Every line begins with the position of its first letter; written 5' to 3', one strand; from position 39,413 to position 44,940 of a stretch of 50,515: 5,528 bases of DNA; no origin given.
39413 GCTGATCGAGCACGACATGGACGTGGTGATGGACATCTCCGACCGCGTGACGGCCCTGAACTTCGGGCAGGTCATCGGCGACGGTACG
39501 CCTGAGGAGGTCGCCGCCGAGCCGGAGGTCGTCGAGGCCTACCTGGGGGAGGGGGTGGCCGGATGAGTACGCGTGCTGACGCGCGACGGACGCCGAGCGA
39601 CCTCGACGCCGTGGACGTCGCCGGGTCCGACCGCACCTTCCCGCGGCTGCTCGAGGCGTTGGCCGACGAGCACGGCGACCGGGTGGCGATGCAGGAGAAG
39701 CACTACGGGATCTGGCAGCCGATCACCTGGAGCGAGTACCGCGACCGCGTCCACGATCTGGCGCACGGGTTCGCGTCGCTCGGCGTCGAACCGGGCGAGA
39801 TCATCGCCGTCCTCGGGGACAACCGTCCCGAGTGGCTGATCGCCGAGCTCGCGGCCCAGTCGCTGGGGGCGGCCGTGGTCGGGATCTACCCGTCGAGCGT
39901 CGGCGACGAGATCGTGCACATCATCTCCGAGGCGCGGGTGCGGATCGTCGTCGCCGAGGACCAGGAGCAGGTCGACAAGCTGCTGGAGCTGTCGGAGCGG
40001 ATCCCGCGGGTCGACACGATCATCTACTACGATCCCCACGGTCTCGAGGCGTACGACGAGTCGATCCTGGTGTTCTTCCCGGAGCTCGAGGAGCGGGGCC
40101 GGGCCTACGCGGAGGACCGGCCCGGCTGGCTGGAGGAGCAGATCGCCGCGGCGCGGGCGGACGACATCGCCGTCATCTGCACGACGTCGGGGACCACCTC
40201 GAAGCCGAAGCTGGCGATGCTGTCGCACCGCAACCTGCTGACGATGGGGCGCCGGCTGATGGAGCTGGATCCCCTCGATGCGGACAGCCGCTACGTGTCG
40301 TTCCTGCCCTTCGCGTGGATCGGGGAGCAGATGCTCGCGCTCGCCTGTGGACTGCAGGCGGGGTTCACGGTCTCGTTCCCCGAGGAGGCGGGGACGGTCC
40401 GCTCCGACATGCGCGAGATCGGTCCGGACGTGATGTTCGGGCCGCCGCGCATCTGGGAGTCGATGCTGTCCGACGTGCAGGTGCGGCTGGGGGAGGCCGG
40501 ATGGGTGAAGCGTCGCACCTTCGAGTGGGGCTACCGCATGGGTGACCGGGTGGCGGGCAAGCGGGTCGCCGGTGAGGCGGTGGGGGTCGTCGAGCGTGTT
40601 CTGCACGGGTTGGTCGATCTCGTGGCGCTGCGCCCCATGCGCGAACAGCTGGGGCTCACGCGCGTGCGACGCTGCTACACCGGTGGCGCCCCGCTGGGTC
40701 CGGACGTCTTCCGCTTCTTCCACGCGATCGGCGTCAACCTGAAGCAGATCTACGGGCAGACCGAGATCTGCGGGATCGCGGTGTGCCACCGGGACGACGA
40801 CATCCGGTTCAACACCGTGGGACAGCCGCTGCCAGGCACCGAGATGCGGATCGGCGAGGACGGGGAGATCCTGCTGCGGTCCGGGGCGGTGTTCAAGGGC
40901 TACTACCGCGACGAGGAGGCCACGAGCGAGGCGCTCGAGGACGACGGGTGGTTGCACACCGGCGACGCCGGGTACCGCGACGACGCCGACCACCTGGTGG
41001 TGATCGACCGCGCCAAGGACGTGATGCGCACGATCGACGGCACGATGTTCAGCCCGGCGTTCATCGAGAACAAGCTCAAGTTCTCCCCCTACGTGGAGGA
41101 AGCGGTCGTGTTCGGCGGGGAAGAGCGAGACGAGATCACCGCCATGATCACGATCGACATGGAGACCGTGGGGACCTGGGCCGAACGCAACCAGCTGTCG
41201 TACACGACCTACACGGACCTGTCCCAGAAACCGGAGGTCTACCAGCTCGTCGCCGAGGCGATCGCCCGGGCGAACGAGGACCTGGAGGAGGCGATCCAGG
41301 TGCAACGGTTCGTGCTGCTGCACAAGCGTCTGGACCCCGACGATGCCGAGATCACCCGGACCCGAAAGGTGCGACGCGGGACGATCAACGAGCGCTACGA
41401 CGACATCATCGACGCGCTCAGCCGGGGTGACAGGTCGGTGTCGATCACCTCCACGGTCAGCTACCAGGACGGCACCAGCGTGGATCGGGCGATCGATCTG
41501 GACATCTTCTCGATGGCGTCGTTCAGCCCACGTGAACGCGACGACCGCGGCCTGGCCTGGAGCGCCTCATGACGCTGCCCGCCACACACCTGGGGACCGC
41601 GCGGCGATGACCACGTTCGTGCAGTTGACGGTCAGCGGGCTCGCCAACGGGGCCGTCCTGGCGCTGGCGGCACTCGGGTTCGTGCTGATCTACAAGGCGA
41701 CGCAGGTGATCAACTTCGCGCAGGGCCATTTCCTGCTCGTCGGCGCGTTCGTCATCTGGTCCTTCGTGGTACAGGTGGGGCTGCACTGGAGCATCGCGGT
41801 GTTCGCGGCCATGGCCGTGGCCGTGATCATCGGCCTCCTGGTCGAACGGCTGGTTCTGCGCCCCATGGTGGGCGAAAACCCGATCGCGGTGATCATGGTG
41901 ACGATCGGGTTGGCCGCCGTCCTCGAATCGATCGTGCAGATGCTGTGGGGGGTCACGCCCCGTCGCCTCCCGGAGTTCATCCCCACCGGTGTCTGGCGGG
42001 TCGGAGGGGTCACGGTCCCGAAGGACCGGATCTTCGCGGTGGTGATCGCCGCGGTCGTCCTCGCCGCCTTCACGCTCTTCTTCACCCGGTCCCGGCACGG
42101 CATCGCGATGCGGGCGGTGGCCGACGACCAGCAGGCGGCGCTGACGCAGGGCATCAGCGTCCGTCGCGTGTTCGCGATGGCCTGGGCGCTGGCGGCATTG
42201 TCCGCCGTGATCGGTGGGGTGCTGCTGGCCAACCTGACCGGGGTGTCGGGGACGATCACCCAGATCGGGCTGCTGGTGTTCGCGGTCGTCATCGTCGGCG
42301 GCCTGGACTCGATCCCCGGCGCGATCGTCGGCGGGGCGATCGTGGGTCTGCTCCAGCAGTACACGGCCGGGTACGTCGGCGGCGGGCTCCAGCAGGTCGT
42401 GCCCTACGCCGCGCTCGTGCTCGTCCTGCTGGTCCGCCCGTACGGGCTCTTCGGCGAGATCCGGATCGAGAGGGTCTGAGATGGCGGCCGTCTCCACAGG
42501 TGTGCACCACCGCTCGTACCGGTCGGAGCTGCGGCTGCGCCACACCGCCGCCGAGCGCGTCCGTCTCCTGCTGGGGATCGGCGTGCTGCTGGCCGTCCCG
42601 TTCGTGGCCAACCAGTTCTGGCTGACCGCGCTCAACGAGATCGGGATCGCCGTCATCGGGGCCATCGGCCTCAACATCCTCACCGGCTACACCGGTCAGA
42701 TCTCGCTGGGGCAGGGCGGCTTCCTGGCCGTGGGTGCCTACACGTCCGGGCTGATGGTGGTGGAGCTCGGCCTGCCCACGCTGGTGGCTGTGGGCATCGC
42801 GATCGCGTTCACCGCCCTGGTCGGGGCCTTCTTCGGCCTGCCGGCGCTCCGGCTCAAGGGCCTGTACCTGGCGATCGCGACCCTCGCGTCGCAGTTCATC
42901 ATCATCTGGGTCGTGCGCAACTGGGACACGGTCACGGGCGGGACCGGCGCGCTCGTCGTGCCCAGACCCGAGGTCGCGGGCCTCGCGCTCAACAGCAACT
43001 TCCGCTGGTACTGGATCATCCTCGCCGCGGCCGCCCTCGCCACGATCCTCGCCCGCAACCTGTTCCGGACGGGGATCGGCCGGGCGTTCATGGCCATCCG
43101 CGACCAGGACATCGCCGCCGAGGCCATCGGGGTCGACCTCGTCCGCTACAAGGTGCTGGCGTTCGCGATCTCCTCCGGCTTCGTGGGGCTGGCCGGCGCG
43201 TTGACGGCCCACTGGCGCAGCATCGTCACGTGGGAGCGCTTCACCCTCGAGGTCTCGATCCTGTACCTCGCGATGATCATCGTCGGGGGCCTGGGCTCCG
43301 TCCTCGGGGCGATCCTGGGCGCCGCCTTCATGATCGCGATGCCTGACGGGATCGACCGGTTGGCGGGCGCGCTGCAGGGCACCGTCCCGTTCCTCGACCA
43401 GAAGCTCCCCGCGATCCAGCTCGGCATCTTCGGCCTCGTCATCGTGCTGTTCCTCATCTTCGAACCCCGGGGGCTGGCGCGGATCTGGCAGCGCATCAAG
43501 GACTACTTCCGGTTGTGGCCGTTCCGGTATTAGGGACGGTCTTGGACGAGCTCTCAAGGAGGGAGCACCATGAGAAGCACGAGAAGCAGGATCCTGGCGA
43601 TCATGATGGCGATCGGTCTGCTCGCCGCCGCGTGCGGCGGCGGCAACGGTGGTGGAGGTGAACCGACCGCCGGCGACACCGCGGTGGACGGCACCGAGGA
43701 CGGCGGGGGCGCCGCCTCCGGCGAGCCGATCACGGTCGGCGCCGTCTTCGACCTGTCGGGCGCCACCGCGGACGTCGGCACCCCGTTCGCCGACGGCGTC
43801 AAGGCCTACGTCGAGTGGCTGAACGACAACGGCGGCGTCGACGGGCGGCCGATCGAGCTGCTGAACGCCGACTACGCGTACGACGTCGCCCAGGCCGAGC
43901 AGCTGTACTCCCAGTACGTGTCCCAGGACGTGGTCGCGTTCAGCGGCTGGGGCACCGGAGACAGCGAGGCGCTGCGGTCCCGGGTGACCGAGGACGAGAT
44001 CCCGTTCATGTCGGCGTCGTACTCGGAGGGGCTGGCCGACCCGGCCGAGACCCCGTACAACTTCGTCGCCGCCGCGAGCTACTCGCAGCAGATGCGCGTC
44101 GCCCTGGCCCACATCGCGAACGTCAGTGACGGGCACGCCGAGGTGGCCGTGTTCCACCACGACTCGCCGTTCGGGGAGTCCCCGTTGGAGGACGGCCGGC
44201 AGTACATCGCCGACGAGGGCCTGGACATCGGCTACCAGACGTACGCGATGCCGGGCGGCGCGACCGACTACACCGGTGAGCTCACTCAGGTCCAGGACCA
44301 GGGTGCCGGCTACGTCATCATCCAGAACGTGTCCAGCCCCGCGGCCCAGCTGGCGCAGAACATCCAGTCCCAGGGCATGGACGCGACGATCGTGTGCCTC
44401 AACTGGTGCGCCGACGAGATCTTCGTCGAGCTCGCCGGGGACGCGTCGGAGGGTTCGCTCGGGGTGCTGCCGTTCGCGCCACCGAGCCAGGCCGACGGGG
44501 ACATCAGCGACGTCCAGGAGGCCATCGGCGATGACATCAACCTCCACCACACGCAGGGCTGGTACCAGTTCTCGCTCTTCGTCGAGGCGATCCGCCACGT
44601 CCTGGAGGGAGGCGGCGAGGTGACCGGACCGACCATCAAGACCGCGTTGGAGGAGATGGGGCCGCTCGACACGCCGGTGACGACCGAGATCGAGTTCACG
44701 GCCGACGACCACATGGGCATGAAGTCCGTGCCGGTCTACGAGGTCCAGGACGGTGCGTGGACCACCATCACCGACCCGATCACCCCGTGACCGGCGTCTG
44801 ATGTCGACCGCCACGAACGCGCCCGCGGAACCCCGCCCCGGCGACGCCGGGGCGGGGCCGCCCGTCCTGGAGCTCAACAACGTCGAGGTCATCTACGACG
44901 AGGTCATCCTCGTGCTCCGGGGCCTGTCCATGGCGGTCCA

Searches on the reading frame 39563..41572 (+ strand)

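Call 82: search_protein_families(library=pfam, max_evalue=0.00001, proteins=[window:39563-41572:+])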
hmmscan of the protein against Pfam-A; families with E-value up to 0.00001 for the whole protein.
window:39563-41572:+ (669 aa): 2 families
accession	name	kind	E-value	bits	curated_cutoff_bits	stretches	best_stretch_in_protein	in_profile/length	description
PF00501.34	AMP-binding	-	7.1e-76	255.9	29.9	1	31-448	2-384/384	AMP-binding enzyme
PF23562.2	AMP-binding_C_3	-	5.7e-08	33.6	20.8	1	486-619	2-119/124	AMP-binding enzyme C-terminal domain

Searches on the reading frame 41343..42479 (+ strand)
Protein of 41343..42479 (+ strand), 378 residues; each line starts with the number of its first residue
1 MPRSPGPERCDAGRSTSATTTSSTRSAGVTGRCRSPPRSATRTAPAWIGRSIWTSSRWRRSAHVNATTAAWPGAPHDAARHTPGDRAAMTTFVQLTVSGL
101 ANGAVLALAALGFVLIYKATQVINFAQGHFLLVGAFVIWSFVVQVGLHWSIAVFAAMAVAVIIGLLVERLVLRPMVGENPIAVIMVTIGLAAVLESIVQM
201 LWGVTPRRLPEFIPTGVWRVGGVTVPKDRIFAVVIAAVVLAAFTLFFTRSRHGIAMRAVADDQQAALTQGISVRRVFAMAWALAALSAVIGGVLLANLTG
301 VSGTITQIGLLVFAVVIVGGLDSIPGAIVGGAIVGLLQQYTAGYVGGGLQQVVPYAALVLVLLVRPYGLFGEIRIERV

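Call 82: search_protein_families(library=pfam, max_evalue=0.00001, proteins=[window:41343-42479:+])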
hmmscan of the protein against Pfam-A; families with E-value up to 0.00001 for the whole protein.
window:41343-42479:+ (378 aa): 1 family
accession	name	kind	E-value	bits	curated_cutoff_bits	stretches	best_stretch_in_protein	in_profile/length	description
PF02653.21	BPD_transp_2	-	2.7e-36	125.5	26.8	1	97-362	3-269/269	Branched-chain amino acid transport system / permease component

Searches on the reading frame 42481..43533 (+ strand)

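Call 82: search_protein_families(library=pfam, max_evalue=0.00001, proteins=[window:42481-43533:+])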
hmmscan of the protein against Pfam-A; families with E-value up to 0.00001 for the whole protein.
window:42481-43533:+ (350 aa): 1 family
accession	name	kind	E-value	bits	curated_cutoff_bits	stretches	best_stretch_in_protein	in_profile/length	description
PF02653.21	BPD_transp_2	-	1.1e-38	133.4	26.8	1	49-325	4-269/269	Branched-chain amino acid transport system / permease component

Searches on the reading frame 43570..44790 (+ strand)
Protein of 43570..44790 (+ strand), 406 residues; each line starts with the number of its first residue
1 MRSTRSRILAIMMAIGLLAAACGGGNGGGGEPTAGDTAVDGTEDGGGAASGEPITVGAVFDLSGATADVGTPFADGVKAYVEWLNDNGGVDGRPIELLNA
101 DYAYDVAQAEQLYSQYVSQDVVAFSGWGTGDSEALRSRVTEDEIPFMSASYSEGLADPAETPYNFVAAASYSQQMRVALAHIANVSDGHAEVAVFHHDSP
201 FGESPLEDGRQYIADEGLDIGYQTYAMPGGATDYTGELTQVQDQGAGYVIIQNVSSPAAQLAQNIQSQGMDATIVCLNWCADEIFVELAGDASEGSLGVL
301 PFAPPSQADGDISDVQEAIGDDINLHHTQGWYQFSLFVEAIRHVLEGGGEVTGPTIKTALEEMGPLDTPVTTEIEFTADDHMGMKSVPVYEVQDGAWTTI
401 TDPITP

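Call 82: search_protein_families(library=pfam, max_evalue=0.00001, proteins=[window:43570-44790:+])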
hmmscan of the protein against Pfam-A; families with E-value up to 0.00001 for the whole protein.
window:43570-44790:+ (406 aa): 2 families
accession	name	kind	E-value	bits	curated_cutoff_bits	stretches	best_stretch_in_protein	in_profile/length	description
PF13458.12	Peripla_BP_6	-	2.6e-61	208.7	31.7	1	53-395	1-342/343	Periplasmic binding protein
PF13433.12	Peripla_BP_5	-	7.3e-07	29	27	1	54-272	1-215/363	Periplasmic binding protein domain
